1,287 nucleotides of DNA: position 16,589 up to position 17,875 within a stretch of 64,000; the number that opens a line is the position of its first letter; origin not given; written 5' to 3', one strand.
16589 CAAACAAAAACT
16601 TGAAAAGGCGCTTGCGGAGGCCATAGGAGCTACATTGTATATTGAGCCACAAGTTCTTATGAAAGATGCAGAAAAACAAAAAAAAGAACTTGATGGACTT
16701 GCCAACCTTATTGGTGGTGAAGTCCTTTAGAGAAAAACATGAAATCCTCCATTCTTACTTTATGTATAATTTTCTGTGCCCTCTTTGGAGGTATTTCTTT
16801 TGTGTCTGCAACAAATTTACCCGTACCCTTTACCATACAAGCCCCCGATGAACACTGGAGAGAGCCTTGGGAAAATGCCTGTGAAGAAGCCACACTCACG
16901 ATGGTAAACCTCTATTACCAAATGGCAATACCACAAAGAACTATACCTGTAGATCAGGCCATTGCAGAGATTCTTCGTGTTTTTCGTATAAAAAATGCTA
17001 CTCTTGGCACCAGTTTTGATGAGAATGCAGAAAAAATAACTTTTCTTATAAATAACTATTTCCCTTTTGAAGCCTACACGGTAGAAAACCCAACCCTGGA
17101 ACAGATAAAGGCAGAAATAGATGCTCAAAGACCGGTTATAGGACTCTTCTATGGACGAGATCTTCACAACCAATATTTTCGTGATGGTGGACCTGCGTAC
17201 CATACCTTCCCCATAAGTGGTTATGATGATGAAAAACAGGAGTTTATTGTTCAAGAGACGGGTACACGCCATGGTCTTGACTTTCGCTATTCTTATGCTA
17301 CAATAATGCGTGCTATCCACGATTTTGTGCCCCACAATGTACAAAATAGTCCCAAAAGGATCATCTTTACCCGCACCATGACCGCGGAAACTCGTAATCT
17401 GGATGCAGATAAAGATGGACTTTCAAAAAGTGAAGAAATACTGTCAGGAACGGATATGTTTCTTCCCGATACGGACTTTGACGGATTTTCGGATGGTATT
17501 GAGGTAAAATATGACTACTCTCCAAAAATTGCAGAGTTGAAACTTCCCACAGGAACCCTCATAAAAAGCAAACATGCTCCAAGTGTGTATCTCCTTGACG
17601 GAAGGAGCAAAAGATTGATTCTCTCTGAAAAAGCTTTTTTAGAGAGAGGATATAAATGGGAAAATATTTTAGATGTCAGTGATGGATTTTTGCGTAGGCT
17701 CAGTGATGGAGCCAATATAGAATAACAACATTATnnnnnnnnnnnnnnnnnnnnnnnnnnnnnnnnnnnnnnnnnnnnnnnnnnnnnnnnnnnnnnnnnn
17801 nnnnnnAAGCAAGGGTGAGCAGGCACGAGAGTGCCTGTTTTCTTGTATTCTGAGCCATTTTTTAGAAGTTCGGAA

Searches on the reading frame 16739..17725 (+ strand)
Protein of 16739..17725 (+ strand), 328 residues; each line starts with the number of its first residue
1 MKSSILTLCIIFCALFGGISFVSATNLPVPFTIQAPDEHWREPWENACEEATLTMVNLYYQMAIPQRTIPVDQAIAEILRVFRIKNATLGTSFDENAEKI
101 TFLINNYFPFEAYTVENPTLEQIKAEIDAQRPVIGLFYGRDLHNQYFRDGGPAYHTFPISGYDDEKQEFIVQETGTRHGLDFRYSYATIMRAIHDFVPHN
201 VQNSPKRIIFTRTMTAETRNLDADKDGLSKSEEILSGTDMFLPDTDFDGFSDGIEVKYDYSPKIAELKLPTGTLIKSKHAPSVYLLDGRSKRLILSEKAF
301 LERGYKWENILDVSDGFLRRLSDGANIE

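Call 52: find_homologous_proteins(query=window:16739-17725:+, max_evalue=1e-20)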
Query window:16739-17725:+ (328 aa): 67 proteins with E <= 1e-20 among 1073 candidates.
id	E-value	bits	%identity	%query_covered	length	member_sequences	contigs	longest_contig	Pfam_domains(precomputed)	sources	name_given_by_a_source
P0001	2.4e-221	752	100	100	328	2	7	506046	PF13529.14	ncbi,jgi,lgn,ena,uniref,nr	ncbi:MAG: hypothetical protein COV59_03480 [Candidatus Magasanikbacteria bacterium CG11_big_fil_rev_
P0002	8.1e-102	359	53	98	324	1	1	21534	PF13529.14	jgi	jgi:hypothetical protein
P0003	2.7e-97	344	52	99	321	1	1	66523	PF13529.14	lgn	-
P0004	5.6e-96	340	52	98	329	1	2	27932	PF13529.14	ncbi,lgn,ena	-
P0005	7.6e-95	336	51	93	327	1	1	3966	PF13529.14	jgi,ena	-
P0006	5.2e-94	333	50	100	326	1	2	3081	PF13529.14,PF18884.6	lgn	-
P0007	2.6e-91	324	48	98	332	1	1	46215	PF13529.14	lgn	-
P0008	3.6e-90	320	49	98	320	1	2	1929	PF13529.14,PF18884.6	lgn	-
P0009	2.5e-89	318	48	98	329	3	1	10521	PF13529.14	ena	-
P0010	3.1e-89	317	48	98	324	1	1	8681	PF13529.14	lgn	-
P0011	8.1e-89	316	48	97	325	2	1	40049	PF13529.14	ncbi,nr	ncbi:MAG: C39 family peptidase [bacterium]|nr:C39 family peptidase [bacterium]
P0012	1.0e-88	316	48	100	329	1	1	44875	PF13529.14,PF18884.6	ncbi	-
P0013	1.5e-88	315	50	97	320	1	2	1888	PF13529.14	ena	-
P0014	1.6e-88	315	47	98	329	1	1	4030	PF13529.14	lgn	-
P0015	1.7e-87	312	45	100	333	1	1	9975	PF13529.14,PF18884.6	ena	-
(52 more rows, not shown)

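Call 53: find_encoding_contigs(protein=P0001, flank=10000, max_places=10)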
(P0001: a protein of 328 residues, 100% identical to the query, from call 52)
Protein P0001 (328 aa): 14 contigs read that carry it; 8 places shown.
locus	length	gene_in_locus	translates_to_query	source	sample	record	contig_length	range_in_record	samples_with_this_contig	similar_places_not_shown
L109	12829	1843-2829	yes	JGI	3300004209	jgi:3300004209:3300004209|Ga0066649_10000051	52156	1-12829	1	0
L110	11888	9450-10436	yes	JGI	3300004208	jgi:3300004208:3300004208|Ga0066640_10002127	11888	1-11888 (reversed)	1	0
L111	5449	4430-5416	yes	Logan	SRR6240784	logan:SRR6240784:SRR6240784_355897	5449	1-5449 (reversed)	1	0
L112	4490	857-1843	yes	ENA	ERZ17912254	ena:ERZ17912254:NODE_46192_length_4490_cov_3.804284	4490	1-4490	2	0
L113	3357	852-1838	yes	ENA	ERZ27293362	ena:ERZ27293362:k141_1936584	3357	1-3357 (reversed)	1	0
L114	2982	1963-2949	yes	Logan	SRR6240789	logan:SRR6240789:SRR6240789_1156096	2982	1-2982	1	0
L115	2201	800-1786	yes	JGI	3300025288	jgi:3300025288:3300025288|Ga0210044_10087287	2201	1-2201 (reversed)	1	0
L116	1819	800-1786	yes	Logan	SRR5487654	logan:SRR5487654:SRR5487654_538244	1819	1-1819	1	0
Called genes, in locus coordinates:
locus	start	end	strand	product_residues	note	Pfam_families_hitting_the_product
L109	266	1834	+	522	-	PF05496:RuvB_N (faint), PF06068:TIP49 (faint), PF13177:DNA_pol3_delta2, PF00004:AAA, PF07728:AAA_5 (faint), PF13173:AAA_14 (faint), PF13401:AAA_22 (weak), PF22608:DNAX_ATPase_lid (faint)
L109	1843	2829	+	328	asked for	PF13529:Peptidase_C39_2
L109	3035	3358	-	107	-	-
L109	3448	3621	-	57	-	-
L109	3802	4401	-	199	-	PF01726:LexA_DNA_bind, PF00717:Peptidase_S24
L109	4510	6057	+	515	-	PF01555:N6_N4_Mtase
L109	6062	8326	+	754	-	PF04851:ResIII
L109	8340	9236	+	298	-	PF26305:CD_NTase_C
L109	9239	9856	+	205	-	PF18153:Cap15_CD_rec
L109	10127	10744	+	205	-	-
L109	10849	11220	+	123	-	PF13564:DoxX_2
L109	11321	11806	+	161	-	PF03073:TspO_MBR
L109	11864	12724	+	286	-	PF00763:THF_DHG_CYH, PF02882:THF_DHG_CYH_C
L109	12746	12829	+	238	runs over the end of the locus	PF00535:Glycos_transf_2, PF10111:Glyco_tranf_2_2 (weak)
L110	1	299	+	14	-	?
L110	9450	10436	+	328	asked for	PF13529:Peptidase_C39_2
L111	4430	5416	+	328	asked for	PF13529:Peptidase_C39_2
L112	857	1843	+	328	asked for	PF13529:Peptidase_C39_2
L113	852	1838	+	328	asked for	PF13529:Peptidase_C39_2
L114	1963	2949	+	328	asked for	PF13529:Peptidase_C39_2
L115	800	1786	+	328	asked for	PF13529:Peptidase_C39_2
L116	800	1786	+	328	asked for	PF13529:Peptidase_C39_2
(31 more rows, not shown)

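Call 54: find_encoding_contigs(protein=P0003, flank=10000, max_places=2)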
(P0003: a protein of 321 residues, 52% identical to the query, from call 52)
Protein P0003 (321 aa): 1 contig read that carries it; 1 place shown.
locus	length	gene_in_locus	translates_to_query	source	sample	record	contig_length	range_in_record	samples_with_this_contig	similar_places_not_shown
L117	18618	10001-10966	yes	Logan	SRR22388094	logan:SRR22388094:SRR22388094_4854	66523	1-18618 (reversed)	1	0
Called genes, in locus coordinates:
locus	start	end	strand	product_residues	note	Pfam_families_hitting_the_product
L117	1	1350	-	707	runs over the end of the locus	PF00535:Glycos_transf_2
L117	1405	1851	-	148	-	PF01281:Ribosomal_L9_N, PF03948:Ribosomal_L9_C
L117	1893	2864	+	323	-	PF03193:RsgA_GTPase (weak), PF00009:GTP_EFTU, PF00350:Dynamin_N (faint), PF01926:MMR_HSR1, PF02421:FeoB_N, PF04548:AIG1, PF07650:KH_2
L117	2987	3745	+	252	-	PF16473:Rv2179c-like (faint), PF00929:RNase_T, PF20600:ExoX-like_C (weak)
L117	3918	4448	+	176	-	-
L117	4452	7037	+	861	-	PF26449:DUF8128, PF01935:DUF87 (weak), PF10412:TrwB_AAD_bind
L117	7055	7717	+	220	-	-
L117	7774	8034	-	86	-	PF02201:SWIB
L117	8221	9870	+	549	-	PF05496:RuvB_N (faint), PF13177:DNA_pol3_delta2, PF13604:AAA_30 (faint), PF13401:AAA_22 (weak), PF00004:AAA, PF22608:DNAX_ATPase_lid (weak), PF12169:DNA_pol3_gamma3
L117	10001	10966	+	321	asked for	PF13529:Peptidase_C39_2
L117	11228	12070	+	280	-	PF00763:THF_DHG_CYH, PF02882:THF_DHG_CYH_C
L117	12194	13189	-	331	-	PF01207:Dus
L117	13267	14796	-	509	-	PF26449:DUF8128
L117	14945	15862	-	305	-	PF02355:SecD_SecF_C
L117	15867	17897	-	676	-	PF21760:SecD_1st, PF00639:Rotamase, PF13616:Rotamase_3, PF00639:Rotamase, PF22599:SecDF_P1_head, PF00873:ACR_tran, PF02355:SecD_SecF_C, PF03176:MMPL, +1 more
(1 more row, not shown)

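Call 55: find_encoding_contigs(protein=P0002, flank=10000, max_places=2)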
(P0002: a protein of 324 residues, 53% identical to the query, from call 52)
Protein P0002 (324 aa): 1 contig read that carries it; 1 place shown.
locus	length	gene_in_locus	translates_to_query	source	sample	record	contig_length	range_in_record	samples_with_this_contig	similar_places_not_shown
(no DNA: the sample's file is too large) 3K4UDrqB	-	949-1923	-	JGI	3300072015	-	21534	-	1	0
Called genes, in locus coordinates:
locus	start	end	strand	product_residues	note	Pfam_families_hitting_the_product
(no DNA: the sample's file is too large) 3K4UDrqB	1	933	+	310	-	?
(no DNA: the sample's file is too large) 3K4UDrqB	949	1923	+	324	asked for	PF13529:Peptidase_C39_2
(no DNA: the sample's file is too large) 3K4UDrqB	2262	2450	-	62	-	-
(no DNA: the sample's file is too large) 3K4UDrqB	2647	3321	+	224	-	-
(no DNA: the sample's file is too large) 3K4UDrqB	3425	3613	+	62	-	-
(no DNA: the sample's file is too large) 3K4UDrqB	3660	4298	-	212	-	-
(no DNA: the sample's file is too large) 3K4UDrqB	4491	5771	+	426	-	PF00270:DEAD, PF04851:ResIII, PF00271:Helicase_C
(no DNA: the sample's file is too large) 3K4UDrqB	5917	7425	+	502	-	PF00270:DEAD, PF04851:ResIII, PF14617:CMS1 (weak), PF00271:Helicase_C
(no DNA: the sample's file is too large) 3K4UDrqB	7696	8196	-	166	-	-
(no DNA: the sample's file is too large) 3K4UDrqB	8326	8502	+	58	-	PF04014:MazE_antitoxin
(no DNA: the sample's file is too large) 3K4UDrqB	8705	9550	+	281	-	PF00763:THF_DHG_CYH, PF02882:THF_DHG_CYH_C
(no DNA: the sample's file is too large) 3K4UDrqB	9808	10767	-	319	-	PF01207:Dus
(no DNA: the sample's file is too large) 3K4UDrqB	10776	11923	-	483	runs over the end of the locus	PF26449:DUF8128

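Call 56: find_encoding_contigs(protein=P0004, flank=10000, max_places=2)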
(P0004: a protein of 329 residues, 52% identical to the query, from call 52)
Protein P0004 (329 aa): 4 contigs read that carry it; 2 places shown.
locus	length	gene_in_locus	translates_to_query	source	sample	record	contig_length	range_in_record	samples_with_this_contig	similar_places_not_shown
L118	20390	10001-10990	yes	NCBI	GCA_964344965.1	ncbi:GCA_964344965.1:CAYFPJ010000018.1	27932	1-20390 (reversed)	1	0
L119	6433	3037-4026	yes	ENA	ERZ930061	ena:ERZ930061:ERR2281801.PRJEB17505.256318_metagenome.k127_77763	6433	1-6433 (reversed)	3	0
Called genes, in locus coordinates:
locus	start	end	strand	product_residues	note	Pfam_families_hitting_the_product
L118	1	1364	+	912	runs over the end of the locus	PF26449:DUF8128, PF01935:DUF87, PF10412:TrwB_AAD_bind, PF13401:AAA_22 (faint), PF12696:TraG-D_C (weak)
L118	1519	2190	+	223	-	-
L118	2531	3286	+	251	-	-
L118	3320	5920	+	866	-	-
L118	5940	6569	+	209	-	-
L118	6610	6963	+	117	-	-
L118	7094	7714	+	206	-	-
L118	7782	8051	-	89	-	PF02201:SWIB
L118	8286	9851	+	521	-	PF05496:RuvB_N (weak), PF13177:DNA_pol3_delta2, PF13604:AAA_30 (weak), PF13401:AAA_22 (weak), PF00004:AAA, PF07728:AAA_5 (weak), PF22608:DNAX_ATPase_lid, PF12169:DNA_pol3_gamma3, +2 more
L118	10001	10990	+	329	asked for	PF13529:Peptidase_C39_2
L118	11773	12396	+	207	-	PF00892:EamA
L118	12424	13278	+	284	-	PF00763:THF_DHG_CYH, PF02882:THF_DHG_CYH_C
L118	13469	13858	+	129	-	PF13366:PDDEXK_3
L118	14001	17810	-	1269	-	PF18076:FGAR-AT_N, PF18072:FGAR-AT_linker, PF02769:AIRS_C, PF22689:FGAR-AT_PurM_N-like, PF02769:AIRS_C, PF13507:GATase_5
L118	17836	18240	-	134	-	-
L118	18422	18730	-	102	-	-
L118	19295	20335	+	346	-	PF00586:AIRS, PF02769:AIRS_C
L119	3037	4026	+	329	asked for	PF13529:Peptidase_C39_2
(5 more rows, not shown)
